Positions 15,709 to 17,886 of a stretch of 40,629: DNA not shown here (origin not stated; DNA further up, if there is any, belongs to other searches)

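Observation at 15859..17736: Polysaccharide co-polymerase carrying a catalytically dead GGDEF-like domain where a BY-kinase is expected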

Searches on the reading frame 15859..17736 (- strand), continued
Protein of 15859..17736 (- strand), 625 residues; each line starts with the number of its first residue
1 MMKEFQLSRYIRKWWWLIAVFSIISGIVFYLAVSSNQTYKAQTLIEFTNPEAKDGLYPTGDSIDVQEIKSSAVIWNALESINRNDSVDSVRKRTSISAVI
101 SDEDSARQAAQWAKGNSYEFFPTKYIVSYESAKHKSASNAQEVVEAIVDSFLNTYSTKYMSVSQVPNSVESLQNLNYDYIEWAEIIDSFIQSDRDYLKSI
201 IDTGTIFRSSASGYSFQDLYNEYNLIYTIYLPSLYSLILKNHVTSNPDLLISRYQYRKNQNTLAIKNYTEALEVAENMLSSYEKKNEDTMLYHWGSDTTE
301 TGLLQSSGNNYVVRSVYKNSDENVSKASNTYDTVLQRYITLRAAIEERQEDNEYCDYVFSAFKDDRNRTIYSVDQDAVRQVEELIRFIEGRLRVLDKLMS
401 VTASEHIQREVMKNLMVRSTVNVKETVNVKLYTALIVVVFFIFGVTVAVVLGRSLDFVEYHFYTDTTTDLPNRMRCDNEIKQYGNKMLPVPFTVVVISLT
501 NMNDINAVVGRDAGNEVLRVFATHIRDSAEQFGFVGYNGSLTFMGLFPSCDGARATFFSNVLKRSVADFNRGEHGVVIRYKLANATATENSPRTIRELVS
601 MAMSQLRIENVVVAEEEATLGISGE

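Call 14: find_related_loci(query=A1, collection=genome_contigs, flank=10000)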
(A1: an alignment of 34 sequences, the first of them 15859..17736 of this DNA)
Query A1 (625 aa) in genome_contigs; peptide patterns used: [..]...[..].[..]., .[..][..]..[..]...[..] (x = any residue, [..] = any of these).
72 stretches matched a pattern; 44 encode a relative of the query (tblastn E <= 1e-3); 44 distinct loci.
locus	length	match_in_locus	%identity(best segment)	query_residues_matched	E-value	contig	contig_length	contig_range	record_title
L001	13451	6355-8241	79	1-625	0e+0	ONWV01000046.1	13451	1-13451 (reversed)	uncultured Spirochaetaceae bacterium isolate RUG703 genome assembly, contig: scaffold_4421, whole genome shotgun sequenc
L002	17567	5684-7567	78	1-625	0e+0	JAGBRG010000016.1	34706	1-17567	MAG: Spirochaetales bacterium isolate RGIG9374 Yak_Abomasum.Co__c157033, whole genome shotgun sequence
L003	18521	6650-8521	92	1-625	0e+0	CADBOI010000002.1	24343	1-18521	MAG: uncultured Spirochaetales bacterium isolate RUG14151 genome assembly, contig: RUG14151_asm_2, whole genome shotgun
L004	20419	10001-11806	65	2-608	0e+0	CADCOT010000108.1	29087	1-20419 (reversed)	MAG: uncultured Spirochaetales bacterium isolate RUG14846 genome assembly, contig: RUG14846_asm_108, whole genome shotgu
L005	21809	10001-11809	59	2-609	0e+0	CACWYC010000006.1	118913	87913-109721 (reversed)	MAG: Ruminococcaceae bacterium isolate RUG11024 genome assembly, contig: RUG11024_asm_6, whole genome shotgun sequence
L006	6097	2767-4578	59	2-610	0e+0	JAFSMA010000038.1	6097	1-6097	MAG: Oscillospiraceae bacterium isolate RGIG3265 Goat_Reticulum-3__c166605, whole genome shotgun sequence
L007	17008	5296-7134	55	2-616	0e+0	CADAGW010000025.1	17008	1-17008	MAG: uncultured Clostridiales bacterium isolate RUG13279 genome assembly, contig: RUG13279_asm_25, whole genome shotgun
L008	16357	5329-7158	56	1-617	0e+0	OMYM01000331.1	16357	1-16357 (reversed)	uncultured Erysipelotrichaceae bacterium isolate RUG087 genome assembly, contig: k87_25253139, whole genome shotgun sequ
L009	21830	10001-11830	59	2-613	0e+0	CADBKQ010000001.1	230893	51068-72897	MAG: uncultured Clostridiales bacterium isolate RUG14052 genome assembly, contig: RUG14052_asm_1, whole genome shotgun s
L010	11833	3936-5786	55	2-621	0e+0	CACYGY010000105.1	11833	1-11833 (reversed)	MAG: uncultured Clostridiales bacterium isolate RUG11935 genome assembly, contig: RUG11935_asm_105, whole genome shotgun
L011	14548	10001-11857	42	2-618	2e-164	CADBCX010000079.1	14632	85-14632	MAG: uncultured Clostridiales bacterium isolate RUG13860 genome assembly, contig: RUG13860_asm_79, whole genome shotgun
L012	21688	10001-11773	34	2-607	1e-104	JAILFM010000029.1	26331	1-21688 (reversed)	MAG: Clostridiales bacterium isolate RUI072 k141_11114483_flag=1_multi=9.9913_len=26331, whole genome shotgun sequence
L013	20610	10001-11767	33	2-606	6e-104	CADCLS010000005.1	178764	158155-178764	MAG: Ruminococcaceae bacterium isolate RUG14768 genome assembly, contig: RUG14768_asm_5, whole genome shotgun sequence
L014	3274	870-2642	33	2-606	1e-105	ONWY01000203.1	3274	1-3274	uncultured Clostridiales bacterium isolate RUG714 genome assembly, contig: scaffold_19863, whole genome shotgun sequence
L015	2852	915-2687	33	2-606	2e-106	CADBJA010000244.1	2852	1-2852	MAG: Ruminococcaceae bacterium isolate RUG14020 genome assembly, contig: RUG14020_asm_244, whole genome shotgun sequence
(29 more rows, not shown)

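Call 19: predict_structure(alignment_id=A1)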
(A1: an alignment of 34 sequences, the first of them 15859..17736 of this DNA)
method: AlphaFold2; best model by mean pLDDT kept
length: 625 residues; sequences in the alignment: 34
mean_pLDDT: 81.5   pTM: 0.49
mean pLDDT of the five models: 81.5, 80.1, 79.8, 77.0, 74.8
residues with pLDDT >= 90: 214; 70-90: 309; 50-70: 58; < 50: 44
segments of 3 or more residues with pLDDT < 50: 1-7, 297-308, 316-328, 616-625
pLDDT, mean of each block of 10 residues (from residue 1): 45 67 77 81 92 85 90 94 91 92 86 83 92 88 94 85 68 81 92 90 84 91 94 93 90 94 95 90 79 56 46 47 45 86 94 92 85 88 94 91 86 86 80 72 66 53 75 84 77 91 86 86 89 86 89 87 87 81 88 85 87 53 31
secondary structure, 60 per line:
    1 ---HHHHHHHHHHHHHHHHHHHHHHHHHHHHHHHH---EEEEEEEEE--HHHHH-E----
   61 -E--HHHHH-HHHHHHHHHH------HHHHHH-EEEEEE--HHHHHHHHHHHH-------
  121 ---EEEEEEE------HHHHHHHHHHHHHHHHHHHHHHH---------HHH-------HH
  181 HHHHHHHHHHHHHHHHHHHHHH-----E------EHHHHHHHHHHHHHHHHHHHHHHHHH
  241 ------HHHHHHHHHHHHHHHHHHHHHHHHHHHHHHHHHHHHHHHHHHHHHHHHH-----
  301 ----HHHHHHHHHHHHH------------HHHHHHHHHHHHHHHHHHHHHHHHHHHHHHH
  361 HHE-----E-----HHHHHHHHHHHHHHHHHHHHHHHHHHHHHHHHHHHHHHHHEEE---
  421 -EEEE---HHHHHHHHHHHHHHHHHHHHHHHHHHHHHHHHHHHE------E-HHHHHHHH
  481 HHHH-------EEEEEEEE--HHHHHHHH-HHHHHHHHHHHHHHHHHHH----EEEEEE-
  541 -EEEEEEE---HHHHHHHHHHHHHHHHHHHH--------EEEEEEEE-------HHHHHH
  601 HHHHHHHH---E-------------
elements in order: H4-35 E39-47 H50-54 H65-69 H71-80 H87-92 E94-99 H102-113 E124-130 H137-159 H179-202 H216-240 H247-295 H305-317 H330-362 H375-414 E415-417 E422-425 H429-463 H473-484 E492-499 H502-509 H511-529 E534-539 E542-548 H552-571 E580-587 H595-608
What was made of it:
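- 15859..17736 (-): Gene for the 625-aa PCP-like protein with a dead GGDEF tail. Structure model with mean pLDDT 81.5 in call 19.
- On GGDEF domain family (Pfam PF00990): Tail pLDDT is mostly 81-91 per ten-residue block (call 19).
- Checked: The AlphaFold model has helices at 4-35 and 429-463 (call 19).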

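Call 22: fold_search(model_id=the predicted structure, library=pdb)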
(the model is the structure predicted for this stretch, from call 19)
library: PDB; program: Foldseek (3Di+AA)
matches with E <= 10: 831; with E <= 0.001: 98
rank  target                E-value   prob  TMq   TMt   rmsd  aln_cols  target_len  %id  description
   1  3bre_B                1.9e-07  1.00  0.22  0.41  34.3       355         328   17  Crystal Structure of P.aeruginosa PA3702 (released 2008-04-01)
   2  3i5a                  2.7e-07  1.00  0.23  0.43  20.9       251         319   19  Crystal structure of full-length WpsR from Pseudomonas syringae (released 2009-08-18)
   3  7e6g_A                3.3e-07  1.00  0.25  0.56  16.2       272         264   15  Crystal structure of diguanylate cyclase SiaD in complex with its activator SiaC from Pseudomonas aeruginosa (released 2021-09-22)
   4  8wcn_A                3.7e-07  1.00  0.21  0.34  43.5       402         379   13  Cryo-EM structure of PAO1-ImcA with GMPCPP (released 2024-03-13)
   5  5llw_B                5.5e-07  1.00  0.25  0.23   9.1       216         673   13  Bacteriophytochrome activated diguanylyl cyclase from Idiomarina species A28L (released 2017-03-15)
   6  6et7_B                5.5e-07  1.00  0.24  0.23   9.3       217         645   14  Activated heterodimer of the bacteriophytochrome regulated diguanylyl cyclase variant - S505V A526V - from Idiomarina  (released 2018-06-13)
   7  3bre_A                5.5e-07  1.00  0.23  0.42  34.4       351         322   16  Crystal Structure of P.aeruginosa PA3702 (released 2008-04-01)
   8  8wcn_B                6.7e-07  1.00  0.22  0.35  42.0       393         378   14  Cryo-EM structure of PAO1-ImcA with GMPCPP (released 2024-03-13)
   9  6et7_A                8.2e-07  1.00  0.22  0.22  38.0       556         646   10  Activated heterodimer of the bacteriophytochrome regulated diguanylyl cyclase variant - S505V A526V - from Idiomarina  (released 2018-06-13)
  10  2wb4_B                1.0e-06  1.00  0.21  0.29  31.3       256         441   16  activated diguanylate cyclase PleD in complex with c-di-GMP (released 2010-04-21)
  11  5llw_A                1.1e-06  1.00  0.22  0.21  10.8       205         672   13  Bacteriophytochrome activated diguanylyl cyclase from Idiomarina species A28L (released 2017-03-15)
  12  7e6g_B                1.2e-06  1.00  0.25  0.54  14.7       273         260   15  Crystal structure of diguanylate cyclase SiaD in complex with its activator SiaC from Pseudomonas aeruginosa (released 2021-09-22)
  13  3i5c_A                1.3e-06  1.00  0.21  0.63   5.9       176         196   19  Crystal structure of a fusion protein containing the leucine zipper of GCN4 and the GGDEF domain of WspR from Pseudomo (released 2009-08-18)
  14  3i5c_B                1.6e-06  1.00  0.21  0.63   6.7       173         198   19  Crystal structure of a fusion protein containing the leucine zipper of GCN4 and the GGDEF domain of WspR from Pseudomo (released 2009-08-18)
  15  3ign                  1.8e-06  1.00  0.21  0.73   3.2       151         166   19  Crystal Structure of the GGDEF domain from Marinobacter aquaeolei diguanylate cyclase complexed with c-di-GMP - Northeas (released 2009-08-11)
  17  5euh_A                2.2e-06  1.00  0.22  0.78   2.0       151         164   19  Crystal structure of the c-di-GMP-bound GGDEF domain of P. fluorescens GcbC (released 2015-12-30)
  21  9g86_A                3.9e-06  1.00  0.21  0.29  37.6       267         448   16  Structure of Response regulator PleD in complex with c-diGMP and pppGpp (released 2025-08-06)
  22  9g85_B                3.9e-06  1.00  0.21  0.29  47.2       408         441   13  Structure of Response regulator PleD in complex with c-diGMP and ppGpp (released 2025-08-06)
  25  9g85_C                5.5e-06  1.00  0.20  0.28  40.8       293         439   16  Structure of Response regulator PleD in complex with c-diGMP and ppGpp (released 2025-08-06)
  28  9g85_A                7.1e-06  1.00  0.21  0.29  31.5       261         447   16  Structure of Response regulator PleD in complex with c-diGMP and ppGpp (released 2025-08-06)
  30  9g85_D                8.7e-06  1.00  0.20  0.28  37.2       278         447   17  Structure of Response regulator PleD in complex with c-diGMP and ppGpp (released 2025-08-06)
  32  9g86_B                9.6e-06  1.00  0.20  0.28  33.0       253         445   16  Structure of Response regulator PleD in complex with c-diGMP and pppGpp (released 2025-08-06)
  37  3icl_A                1.4e-05  1.00  0.20  0.70   4.1       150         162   22  X-Ray Structure of Protein (EAL/GGDEF domain protein) from M.capsulatus, Northeast Structural Genomics Consortium Targ (released 2009-08-04)
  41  3hva_A                2.3e-05  1.00  0.21  0.76   2.9       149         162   17  Crystal structure of FimX GGDEF domain from Pseudomonas aeruginosa (released 2009-08-18)
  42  3pjw                  2.3e-05  1.00  0.22  0.31   3.5       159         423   14  Structure of Pseudomonas fluorescence LapD GGDEF-EAL dual domain, I23 (released 2011-02-09)
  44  4urs_A                2.4e-05  1.00  0.19  0.66   4.6       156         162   21  Crystal Structure of GGDEF domain from T.maritima (released 2014-10-08)
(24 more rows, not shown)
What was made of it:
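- On GGDEF domain family (Pfam PF00990): Foldseek: 5euh TM 0.78 and rmsd 2.0 Å, 3hva 0.76, 3ign 0.73 (call 22).
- Closest known: LapD and FimX-type degenerate GGDEF/EAL receptors. Same: The LapD and FimX GGDEF domains fold-match the tail (3pjw and 3hva, call 22).
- Checked: The fold matches 5euh (TM 0.78, rmsd 2.0 Å), 3ign, 3hva and others (call 22).
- The degenerate GGDEF domains of LapD and FimX fold-match the tail (3pjw and 3hva, call 22). A solved PleD structure carries (p)ppGpp bound to a GGDEF protein (entries 9g85 and 9g86, listed in call 22).
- Tried and rejected: It was swamped by GGDEF hits and said nothing about the ectodomain (call 22).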

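Call 23: search_protein_families(library=pfam, alignment_id=A1, max_evalue=1)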
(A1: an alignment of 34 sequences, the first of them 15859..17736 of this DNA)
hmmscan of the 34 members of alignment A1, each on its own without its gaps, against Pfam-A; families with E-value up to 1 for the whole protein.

A. member 1, window:15859-17736:- (625 aa): 3 families
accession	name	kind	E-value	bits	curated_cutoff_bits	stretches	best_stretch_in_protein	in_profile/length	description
PF00990.26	GGDEF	-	6e-12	46.1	23.8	1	463-603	2-148/161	Diguanylate cyclase, GGDEF domain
PF17943.6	HOCHOB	-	0.0022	19.1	26.3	1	327-384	23-79/120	Homeobox-cysteine loop-homeobox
PF02706.20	Wzz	-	0.04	14.7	25.5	1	11-67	13-66/91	Chain length determinant protein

B. families by the number of members that match (of 34 scanned): 31 families (the first 25 are shown)
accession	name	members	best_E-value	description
PF00990.26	GGDEF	34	6e-15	Diguanylate cyclase, GGDEF domain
PF02706.20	Wzz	29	7.3e-05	Chain length determinant protein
PF17943.6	HOCHOB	21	4.7e-05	Homeobox-cysteine loop-homeobox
PF04530.17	Viral_Beta_CD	4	0.0051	Viral Beta C/D like family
PF13446.11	RPT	4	0.047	A repeated domain in UCH-protein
PF13807.11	GNVR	3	0.023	G-rich domain on putative tyrosine kinase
PF19098.6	DUF5785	3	0.06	Family of unknown function (DUF5785)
PF13414.12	TPR_11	3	0.085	TPR repeat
PF20121.4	DUF6511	2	0.0042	Family of unknown function (DUF6511)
PF17944.6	Arg_decarbox_C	2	0.019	Arginine decarboxylase C-terminal helical extension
PF25783.1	BigA_beta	2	0.055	BigA beta sandwich domain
PF23991.1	DUF7310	2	0.095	Coiled-coil region of unknown function (DUF7310)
PF21127.4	ATG1-like_MIT2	2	0.11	ATG1-like, MIT domain 2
PF17027.11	Bromo_TP_like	2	0.21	Histone-fold protein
PF14257.11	DUF4349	1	0.0011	Domain of unknown function (DUF4349)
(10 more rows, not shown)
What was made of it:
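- On GGDEF domain family (Pfam PF00990): 34 of 34 family members match (call 23).
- On Polysaccharide co-polymerases (PCP/Wzz superfamily): Weak hits occur in 29 of 34 members, best E = 7e-5 (call 23).
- Weak Wzz hits occur in 29 of 34 members (call 23).
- Tried and rejected: These occur at residues 327-384 in 21 of 34 members, all below threshold (call 23).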

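Call 47: list_cluster_members(proteins=[P0023, P0034, P0045, P0053, P0059])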
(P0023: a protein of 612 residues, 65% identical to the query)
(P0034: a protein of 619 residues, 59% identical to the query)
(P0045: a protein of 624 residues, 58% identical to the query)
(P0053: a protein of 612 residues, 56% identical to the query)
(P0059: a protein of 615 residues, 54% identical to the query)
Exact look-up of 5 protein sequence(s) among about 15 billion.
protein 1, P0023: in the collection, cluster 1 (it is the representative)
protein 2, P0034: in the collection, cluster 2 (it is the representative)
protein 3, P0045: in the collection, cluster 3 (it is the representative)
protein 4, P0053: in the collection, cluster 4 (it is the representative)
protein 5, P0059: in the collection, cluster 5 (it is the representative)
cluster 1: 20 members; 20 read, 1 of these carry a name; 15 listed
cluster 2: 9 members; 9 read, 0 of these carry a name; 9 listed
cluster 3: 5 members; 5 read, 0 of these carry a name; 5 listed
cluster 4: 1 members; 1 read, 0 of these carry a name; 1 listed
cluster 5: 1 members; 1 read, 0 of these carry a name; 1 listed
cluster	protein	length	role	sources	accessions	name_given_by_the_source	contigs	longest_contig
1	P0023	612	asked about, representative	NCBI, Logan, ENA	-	-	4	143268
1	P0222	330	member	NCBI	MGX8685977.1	MAG: GGDEF domain-containing protein, partial [Spirochaetales bacterium]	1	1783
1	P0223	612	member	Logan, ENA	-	-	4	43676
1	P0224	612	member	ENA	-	-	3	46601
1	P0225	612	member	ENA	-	-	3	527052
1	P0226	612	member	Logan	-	-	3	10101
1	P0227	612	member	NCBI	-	-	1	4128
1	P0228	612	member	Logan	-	-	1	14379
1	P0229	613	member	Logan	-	-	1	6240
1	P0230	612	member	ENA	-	-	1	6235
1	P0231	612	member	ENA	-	-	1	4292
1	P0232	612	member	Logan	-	-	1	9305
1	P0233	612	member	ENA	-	-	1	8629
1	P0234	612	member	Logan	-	-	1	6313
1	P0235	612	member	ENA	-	-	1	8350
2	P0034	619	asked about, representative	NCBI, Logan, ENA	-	-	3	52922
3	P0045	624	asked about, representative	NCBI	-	-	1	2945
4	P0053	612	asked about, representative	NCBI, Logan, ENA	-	-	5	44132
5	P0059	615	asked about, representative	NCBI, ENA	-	-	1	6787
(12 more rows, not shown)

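Call 48: find_encoding_contigs(protein=P0020, flank=10000, max_places=1)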
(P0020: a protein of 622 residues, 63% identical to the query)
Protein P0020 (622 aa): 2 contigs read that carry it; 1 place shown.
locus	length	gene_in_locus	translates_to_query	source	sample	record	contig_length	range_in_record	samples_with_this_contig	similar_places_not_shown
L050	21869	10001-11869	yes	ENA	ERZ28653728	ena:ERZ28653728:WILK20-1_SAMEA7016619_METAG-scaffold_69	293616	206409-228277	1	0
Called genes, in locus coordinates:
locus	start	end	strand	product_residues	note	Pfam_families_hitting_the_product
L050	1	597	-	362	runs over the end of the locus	PF00005:ABC_tran, PF13304:AAA_21 (faint), PF08402:TOBE_2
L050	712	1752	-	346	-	PF01547:SBP_bac_1, PF13531:SBP_bac_11, PF13416:SBP_bac_8, PF13343:SBP_bac_6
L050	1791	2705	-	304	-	PF00294:PfkB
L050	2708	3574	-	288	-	PF01116:F_bP_aldolase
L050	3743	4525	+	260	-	PF08220:HTH_DeoR, PF00455:DeoRC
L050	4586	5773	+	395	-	PF00465:Fe-ADH, PF13685:Fe-ADH_2, PF25137:ADH_Fe_C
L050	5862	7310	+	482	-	PF02397:Bac_transf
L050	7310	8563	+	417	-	PF09314:DUF1972 (weak), PF13439:Glyco_transf_4, PF13579:Glyco_trans_4_4, PF00534:Glycos_transf_1, PF13692:Glyco_trans_1_4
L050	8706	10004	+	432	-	-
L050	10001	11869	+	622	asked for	PF00990:GGDEF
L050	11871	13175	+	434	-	PF04932:Wzy_C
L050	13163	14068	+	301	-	PF00149:Metallophos, PF12850:Metallophos_2 (weak)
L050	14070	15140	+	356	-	PF01757:Acyl_transf_3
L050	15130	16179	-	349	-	-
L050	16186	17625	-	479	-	PF03062:MBOAT, PF13813:MBOAT_2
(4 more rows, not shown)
